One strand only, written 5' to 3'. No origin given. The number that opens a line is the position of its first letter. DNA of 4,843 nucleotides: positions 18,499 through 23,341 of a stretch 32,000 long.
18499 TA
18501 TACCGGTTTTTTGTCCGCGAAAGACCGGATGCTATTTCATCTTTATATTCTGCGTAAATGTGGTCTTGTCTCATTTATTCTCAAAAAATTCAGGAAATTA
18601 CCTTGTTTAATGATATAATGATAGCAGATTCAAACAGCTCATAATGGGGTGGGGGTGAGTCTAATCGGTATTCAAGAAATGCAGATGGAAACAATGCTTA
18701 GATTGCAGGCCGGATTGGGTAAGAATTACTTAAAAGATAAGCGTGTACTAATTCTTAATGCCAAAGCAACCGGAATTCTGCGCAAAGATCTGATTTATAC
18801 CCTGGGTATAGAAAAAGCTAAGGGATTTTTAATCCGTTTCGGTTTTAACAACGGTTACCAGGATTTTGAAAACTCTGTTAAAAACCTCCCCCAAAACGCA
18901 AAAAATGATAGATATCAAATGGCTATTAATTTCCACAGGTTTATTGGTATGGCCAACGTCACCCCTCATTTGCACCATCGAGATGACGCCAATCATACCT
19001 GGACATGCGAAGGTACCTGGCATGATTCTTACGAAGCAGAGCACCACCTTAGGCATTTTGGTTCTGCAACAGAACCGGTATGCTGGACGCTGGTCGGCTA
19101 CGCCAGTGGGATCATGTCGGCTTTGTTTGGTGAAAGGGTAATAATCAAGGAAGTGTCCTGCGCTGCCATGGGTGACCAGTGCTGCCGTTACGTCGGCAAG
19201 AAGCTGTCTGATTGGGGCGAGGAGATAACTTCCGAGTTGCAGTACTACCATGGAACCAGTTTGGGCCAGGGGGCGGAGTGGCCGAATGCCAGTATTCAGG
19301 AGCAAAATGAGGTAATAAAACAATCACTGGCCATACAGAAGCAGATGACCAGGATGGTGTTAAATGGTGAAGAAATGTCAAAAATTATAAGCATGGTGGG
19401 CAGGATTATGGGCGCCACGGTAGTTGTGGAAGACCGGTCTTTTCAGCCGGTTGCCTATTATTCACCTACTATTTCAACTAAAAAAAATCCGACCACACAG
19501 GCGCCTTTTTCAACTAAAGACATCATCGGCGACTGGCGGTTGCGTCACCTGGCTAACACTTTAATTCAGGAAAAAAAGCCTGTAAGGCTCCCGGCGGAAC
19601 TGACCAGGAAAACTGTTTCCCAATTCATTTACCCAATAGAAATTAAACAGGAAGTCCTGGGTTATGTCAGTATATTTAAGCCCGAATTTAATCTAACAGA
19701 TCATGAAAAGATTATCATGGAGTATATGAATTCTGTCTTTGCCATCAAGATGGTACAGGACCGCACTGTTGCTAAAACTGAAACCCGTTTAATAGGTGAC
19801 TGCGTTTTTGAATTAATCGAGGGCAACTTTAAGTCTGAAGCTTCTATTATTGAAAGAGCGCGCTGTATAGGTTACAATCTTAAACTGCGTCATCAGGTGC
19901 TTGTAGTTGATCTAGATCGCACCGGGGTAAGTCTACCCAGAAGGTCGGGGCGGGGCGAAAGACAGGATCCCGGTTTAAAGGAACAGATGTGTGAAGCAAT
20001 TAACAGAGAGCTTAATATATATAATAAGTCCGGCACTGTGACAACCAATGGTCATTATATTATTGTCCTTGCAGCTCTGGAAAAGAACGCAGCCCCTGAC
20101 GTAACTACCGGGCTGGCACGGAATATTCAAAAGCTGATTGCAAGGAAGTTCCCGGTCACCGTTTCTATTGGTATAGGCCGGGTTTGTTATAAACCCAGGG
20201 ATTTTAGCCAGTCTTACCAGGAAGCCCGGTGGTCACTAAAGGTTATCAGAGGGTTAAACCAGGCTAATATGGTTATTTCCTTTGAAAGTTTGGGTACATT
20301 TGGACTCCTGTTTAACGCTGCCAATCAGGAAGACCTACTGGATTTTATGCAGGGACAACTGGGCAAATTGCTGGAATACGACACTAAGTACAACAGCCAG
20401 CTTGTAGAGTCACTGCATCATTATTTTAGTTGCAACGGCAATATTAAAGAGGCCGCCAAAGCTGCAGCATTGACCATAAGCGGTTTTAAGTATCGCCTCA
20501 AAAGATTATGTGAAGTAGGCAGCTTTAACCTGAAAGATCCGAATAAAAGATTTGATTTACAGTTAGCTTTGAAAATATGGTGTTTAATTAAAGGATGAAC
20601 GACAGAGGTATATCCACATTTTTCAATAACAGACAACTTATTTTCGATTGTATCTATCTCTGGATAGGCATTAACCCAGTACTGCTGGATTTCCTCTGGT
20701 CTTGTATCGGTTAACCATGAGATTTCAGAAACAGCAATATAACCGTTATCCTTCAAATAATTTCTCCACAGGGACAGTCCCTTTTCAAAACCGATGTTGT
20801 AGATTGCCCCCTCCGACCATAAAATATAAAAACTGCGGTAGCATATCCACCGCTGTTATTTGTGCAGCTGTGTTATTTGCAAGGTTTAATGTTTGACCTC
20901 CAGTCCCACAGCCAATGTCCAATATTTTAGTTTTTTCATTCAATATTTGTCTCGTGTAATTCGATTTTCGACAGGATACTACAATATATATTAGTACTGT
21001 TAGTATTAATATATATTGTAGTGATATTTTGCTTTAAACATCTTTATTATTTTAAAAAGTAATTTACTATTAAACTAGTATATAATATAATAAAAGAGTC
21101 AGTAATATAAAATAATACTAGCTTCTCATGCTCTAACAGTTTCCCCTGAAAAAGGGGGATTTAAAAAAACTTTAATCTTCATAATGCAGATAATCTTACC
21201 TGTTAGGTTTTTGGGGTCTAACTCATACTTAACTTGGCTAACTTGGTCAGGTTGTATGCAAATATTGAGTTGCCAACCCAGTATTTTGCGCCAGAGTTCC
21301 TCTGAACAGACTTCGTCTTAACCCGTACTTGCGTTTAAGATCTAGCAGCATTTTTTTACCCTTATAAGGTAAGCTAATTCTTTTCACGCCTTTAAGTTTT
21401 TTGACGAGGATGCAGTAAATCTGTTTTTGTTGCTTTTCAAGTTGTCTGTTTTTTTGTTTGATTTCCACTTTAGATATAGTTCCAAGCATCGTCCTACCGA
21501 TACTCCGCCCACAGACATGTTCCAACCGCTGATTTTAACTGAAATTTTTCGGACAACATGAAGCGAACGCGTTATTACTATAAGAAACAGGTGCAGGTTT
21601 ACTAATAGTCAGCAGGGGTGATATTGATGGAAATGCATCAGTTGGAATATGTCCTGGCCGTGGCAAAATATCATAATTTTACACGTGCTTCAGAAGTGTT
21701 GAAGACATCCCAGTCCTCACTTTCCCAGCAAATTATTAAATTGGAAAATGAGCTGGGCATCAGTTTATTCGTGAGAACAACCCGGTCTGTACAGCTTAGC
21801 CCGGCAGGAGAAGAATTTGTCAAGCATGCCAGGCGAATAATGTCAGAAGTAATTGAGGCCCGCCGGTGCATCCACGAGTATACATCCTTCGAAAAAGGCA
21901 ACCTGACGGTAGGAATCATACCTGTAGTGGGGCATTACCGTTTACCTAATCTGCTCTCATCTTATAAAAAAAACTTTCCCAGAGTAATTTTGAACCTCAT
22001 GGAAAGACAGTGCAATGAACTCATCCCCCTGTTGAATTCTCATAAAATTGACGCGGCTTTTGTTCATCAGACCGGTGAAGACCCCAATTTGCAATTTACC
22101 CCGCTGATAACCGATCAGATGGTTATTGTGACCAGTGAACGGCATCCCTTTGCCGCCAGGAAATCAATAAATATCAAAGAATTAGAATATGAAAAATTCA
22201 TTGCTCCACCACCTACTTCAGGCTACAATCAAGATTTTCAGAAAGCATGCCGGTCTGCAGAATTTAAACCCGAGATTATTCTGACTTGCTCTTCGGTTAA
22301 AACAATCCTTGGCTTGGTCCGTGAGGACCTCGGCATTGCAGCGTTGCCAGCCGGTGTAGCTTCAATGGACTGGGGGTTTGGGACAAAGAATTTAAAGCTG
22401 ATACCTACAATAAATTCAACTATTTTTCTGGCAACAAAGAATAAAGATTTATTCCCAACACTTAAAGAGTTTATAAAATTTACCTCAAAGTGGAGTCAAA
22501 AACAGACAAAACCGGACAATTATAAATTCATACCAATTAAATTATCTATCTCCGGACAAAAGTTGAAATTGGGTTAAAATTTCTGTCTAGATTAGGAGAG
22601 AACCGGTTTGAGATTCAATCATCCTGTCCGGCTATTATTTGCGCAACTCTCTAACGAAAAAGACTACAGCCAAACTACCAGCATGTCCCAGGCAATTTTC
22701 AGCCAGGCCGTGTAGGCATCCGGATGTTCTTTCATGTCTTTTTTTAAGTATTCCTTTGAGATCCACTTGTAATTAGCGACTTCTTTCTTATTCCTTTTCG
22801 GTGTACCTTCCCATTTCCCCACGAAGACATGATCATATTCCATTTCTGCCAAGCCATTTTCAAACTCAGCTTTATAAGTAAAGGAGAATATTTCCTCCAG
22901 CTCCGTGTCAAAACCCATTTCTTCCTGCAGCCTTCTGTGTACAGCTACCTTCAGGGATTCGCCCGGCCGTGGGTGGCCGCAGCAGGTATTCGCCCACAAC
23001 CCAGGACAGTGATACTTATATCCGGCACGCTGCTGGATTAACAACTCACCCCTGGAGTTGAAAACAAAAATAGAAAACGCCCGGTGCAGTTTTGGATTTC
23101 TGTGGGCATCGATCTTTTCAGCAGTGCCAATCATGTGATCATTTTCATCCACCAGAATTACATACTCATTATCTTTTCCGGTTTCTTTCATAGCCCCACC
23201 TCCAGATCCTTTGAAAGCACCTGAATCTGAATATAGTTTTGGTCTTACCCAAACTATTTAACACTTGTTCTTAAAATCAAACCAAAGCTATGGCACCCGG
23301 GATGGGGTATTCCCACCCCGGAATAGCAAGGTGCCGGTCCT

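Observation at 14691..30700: Self-sufficient, multi-paralog prFMN (UbiD/UbiX) aromatic (de)carboxylation island with its own sensor, cofactor supply and CoA ligase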

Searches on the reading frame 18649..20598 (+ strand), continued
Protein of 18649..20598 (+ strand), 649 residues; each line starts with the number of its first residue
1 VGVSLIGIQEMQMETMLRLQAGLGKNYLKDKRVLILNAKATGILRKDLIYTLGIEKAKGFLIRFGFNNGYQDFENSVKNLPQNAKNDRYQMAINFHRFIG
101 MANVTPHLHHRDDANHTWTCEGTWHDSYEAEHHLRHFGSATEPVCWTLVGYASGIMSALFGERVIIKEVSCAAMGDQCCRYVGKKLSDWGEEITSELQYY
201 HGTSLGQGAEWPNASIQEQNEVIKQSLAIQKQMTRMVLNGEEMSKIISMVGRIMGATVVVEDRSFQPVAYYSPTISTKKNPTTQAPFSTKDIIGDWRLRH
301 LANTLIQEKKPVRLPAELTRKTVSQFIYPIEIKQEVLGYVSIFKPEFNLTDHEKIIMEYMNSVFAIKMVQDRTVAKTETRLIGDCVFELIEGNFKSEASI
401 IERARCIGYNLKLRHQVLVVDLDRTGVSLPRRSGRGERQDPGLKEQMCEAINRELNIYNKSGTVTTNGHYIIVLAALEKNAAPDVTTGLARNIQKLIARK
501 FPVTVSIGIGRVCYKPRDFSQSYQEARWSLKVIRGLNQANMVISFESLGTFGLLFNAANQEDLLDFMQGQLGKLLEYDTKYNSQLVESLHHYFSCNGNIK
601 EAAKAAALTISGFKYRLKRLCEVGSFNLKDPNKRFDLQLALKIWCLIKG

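Call 93: search_solved_structures(query=L080:15550-16059:+, max_evalue=0.001)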
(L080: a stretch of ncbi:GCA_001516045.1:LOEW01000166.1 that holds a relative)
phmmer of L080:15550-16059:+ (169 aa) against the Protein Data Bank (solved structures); distinct sequences matched with E-value up to 0.001: 0.

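Call 95: search_protein_representatives(protein=window:18649-20598:+)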
Query: 649 residues. Proteins with E-value up to 0.001 (for the whole library): 7748; up to 1e-10: 3080; up to 1e-30: 314. The best 150 are listed.
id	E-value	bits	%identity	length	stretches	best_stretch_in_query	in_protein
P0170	1.6e-225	766.7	55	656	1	8-648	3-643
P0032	1.5e-128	446.4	45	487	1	8-495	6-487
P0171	7.0e-124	430.9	53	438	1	236-649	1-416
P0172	9.0e-120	417.4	35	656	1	8-644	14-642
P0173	3.1e-118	412.3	38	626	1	24-644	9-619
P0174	9.6e-111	387.5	53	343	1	13-345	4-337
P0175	1.7e-106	373.5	34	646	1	10-649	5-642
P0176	5.6e-100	352.0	31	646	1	12-646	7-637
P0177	2.6e-98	346.5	51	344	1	317-647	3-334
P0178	6.9e-97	341.8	34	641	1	17-646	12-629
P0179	1.2e-96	341.0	33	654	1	10-646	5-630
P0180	3.3e-95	336.2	32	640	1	9-643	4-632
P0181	9.4e-92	324.8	33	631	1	21-646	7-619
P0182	4.3e-89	316.0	32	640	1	14-642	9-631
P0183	1.4e-88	314.3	31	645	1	24-644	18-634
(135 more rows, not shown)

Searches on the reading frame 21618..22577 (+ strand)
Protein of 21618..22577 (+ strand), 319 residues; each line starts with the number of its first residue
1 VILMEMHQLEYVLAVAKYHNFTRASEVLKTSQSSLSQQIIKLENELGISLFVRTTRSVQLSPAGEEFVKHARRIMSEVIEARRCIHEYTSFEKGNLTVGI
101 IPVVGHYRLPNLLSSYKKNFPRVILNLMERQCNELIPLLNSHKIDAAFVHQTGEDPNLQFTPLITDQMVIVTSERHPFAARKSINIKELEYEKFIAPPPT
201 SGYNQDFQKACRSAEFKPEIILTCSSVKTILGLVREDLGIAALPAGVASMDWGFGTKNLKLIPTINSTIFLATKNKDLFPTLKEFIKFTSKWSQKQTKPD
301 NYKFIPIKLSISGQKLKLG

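Call 3: search_protein_families(library=pfam, proteins=[window:21618-22577:+])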
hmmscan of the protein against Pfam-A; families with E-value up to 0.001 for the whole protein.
window:21618-22577:+ (319 aa): 2 families
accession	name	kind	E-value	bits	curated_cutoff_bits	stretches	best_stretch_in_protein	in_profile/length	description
PF03466.25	LysR_substrate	-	9.2e-42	143.2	28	1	92-289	4-204/209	LysR substrate binding domain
PF00126.33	HTH_1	-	2e-20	72.9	26.6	1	7-65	2-60/60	Bacterial regulatory helix-turn-helix protein, lysR family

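Call 8: search_protein_families(library=ncbifam, proteins=[window:21618-22577:+], max_evalue=0.00001)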
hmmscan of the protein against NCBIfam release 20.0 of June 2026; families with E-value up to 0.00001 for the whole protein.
window:21618-22577:+ (319 aa): 55 families (the best 25 are shown)
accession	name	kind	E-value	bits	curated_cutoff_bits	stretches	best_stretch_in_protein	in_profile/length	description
NF053705.1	TransRegGltCGpos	equivalog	2.8e-55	187.7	350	1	4-294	1-294/300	glutamate biosynthesis transcriptional regulator GltC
NF008416.0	PRK11242.1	equivalog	9.6e-51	172.9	277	1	4-287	1-285/300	transcriptional regulator CynR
NF045775.1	acetoin_reg_AlsR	exception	1.4e-48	165.9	430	1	4-289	1-288/290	acetoin biosynthesis transcriptional regulator AlsR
NF047520.1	trans_act_CidR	equivalog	4.5e-46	157.4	415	1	4-289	1-288/292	cidABC operon transcriptional activator CidR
NF040786.1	LysR_Sec_metab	equivalog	8.6e-46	156.3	250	1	4-292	1-297/298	selenium metabolism-associated LysR family transcriptional regulator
NF007439.0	PRK09986.1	equivalog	1.5e-44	152.5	290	1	5-287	8-292/296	LysR family transcriptional regulator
NF007385.0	PRK09906.1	equivalog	1.9e-41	142.1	356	1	4-296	1-294/296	DNA-binding transcriptional regulator HcaR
NF008361.0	PRK11151.1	equivalog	2.1e-39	135.6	329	1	4-245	1-242/305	DNA-binding transcriptional regulator OxyR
NF052633.1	LysR_TF_PsrA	exception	2.4e-37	128.5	540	1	7-247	8-248/297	L-proline-binding transcription factor PsrA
NF047711.1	PutUtilRegPtrR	equivalog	3.5e-35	121.5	400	1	4-247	1-238/283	putrescine utilization regulator PtrR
NF009327.0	PRK12684.1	subfamily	1.7e-33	116.2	402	1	4-243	1-243/313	CysB family HTH-type transcriptional regulator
TIGR03339.1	phn_lysR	subfamily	2e-33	115.9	341.1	1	9-246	2-236/279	aminoethylphosphonate catabolism associated LysR family transcriptional regulator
NF050018.1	StrsTransRegOxyRFcella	equivalog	1.1e-31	110.4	500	1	4-245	1-241/289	oxidative stress transcriptional regulator OxyR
NF009326.0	PRK12681.1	equivalog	1.3e-31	110.2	436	1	4-243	1-243/324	HTH-type transcriptional regulator CysB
NF007307.0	PRK09791.1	equivalog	3.2e-30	105.3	336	1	4-248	5-249/302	LysR family transcriptional regulator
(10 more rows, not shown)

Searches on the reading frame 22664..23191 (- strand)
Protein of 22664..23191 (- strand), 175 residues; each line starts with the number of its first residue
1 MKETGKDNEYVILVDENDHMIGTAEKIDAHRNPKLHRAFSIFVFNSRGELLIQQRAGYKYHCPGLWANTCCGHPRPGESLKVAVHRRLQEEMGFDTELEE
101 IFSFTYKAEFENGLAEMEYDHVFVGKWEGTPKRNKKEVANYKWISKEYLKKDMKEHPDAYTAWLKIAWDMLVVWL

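Call 3: search_protein_families(library=pfam, proteins=[window:22664-23191:-])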
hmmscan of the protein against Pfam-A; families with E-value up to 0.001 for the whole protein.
window:22664-23191:- (175 aa): 1 family
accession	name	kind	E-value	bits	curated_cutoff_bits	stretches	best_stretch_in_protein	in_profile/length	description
PF00293.34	NUDIX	-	7.3e-25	88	21.1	1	35-163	2-133/134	NUDIX domain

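Call 8: search_protein_families(library=ncbifam, proteins=[window:22664-23191:-], max_evalue=0.00001)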
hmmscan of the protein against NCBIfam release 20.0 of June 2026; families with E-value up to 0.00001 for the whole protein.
window:22664-23191:- (175 aa): 6 families
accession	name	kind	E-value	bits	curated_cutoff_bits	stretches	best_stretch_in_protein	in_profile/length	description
NF002995.0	PRK03759.1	equivalog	9.2e-54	181.9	127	1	6-166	4-167/185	isopentenyl-diphosphate Delta-isomerase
TIGR02150.1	IPP_isom_1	equivalog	3.4e-41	140.7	105.8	1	11-166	1-157/159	isopentenyl-diphosphate delta-isomerase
NF011922.0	PRK15393.1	equivalog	2.1e-13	50.3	152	1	5-154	7-152/182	NUDIX hydrolase YfcD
NF041653.1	Nud_hyd_Meth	equivalog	2.7e-13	50.1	300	1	13-166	4-155/170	Nudix hydrolase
NF006530.0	PRK08999.1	equivalog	3.9e-08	32.7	245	1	43-160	13-121/315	Nudix family hydrolase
NF008044.0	PRK10776.1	equivalog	4.3e-07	29.9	148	1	43-160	11-119/130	8-oxo-dGTP diphosphatase MutT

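Call 61: search_solved_structures(query=window:22664-23191:-, max_evalue=1e-10, show_alignments=1)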
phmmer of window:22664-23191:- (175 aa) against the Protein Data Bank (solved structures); distinct sequences matched with E-value up to 1e-10: 13.
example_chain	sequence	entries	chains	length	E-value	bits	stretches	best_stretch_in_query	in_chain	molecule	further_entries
3hyq_A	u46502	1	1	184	3.2e-29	105.2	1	8-165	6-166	Isopentenyl-diphosphate Delta-isomerase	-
1i9a_A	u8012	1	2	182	3.4e-25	92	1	8-165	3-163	ISOPENTENYL-DIPHOSPHATE DELTA-ISOMERASE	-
1nfs_A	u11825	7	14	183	3.5e-25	92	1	8-165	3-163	ISOPENTENYL-DIPHOSPHATE DELTA-ISOMERASE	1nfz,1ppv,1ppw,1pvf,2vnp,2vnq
1x84_A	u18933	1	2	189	3.8e-25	91.9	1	8-165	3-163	Isopentenyl-diphosphate delta-isomerase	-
1hzt_A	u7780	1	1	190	3.9e-25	91.8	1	8-165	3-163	ISOPENTENYL DIPHOSPHATE DELTA-ISOMERASE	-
2b2k_A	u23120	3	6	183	1.3e-24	90.2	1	8-165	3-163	Isopentenyl-diphosphate delta-isomerase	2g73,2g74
1x83_A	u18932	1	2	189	1.4e-24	90.1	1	8-165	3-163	Isopentenyl-diphosphate delta-isomerase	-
1ow2_A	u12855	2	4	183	6.4e-24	87.9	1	8-165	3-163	ISOPENTENYL-DIPHOSPHATE DELTA-ISOMERASE | ISOPENTENYL DIPHOSPHATE DELTA-ISOMERASE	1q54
1r67_A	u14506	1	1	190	6.4e-24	87.9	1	8-165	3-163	Isopentenyl-diphosphate delta-isomerase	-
1hx3_A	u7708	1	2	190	7.2e-24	87.7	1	8-165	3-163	ISOPENTENYL DIPHOSPHATE DELTA-ISOMERASE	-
2dho_A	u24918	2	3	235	4.2e-23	85.2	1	9-166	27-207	Isopentenyl-diphosphate delta-isomerase 1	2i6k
2icj_A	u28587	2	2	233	7.6e-23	84.4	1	9-166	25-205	Isopentenyl-diphosphate delta isomerase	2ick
2pny_A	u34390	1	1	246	6.5e-14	55.3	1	8-151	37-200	Isopentenyl-diphosphate Delta-isomerase 2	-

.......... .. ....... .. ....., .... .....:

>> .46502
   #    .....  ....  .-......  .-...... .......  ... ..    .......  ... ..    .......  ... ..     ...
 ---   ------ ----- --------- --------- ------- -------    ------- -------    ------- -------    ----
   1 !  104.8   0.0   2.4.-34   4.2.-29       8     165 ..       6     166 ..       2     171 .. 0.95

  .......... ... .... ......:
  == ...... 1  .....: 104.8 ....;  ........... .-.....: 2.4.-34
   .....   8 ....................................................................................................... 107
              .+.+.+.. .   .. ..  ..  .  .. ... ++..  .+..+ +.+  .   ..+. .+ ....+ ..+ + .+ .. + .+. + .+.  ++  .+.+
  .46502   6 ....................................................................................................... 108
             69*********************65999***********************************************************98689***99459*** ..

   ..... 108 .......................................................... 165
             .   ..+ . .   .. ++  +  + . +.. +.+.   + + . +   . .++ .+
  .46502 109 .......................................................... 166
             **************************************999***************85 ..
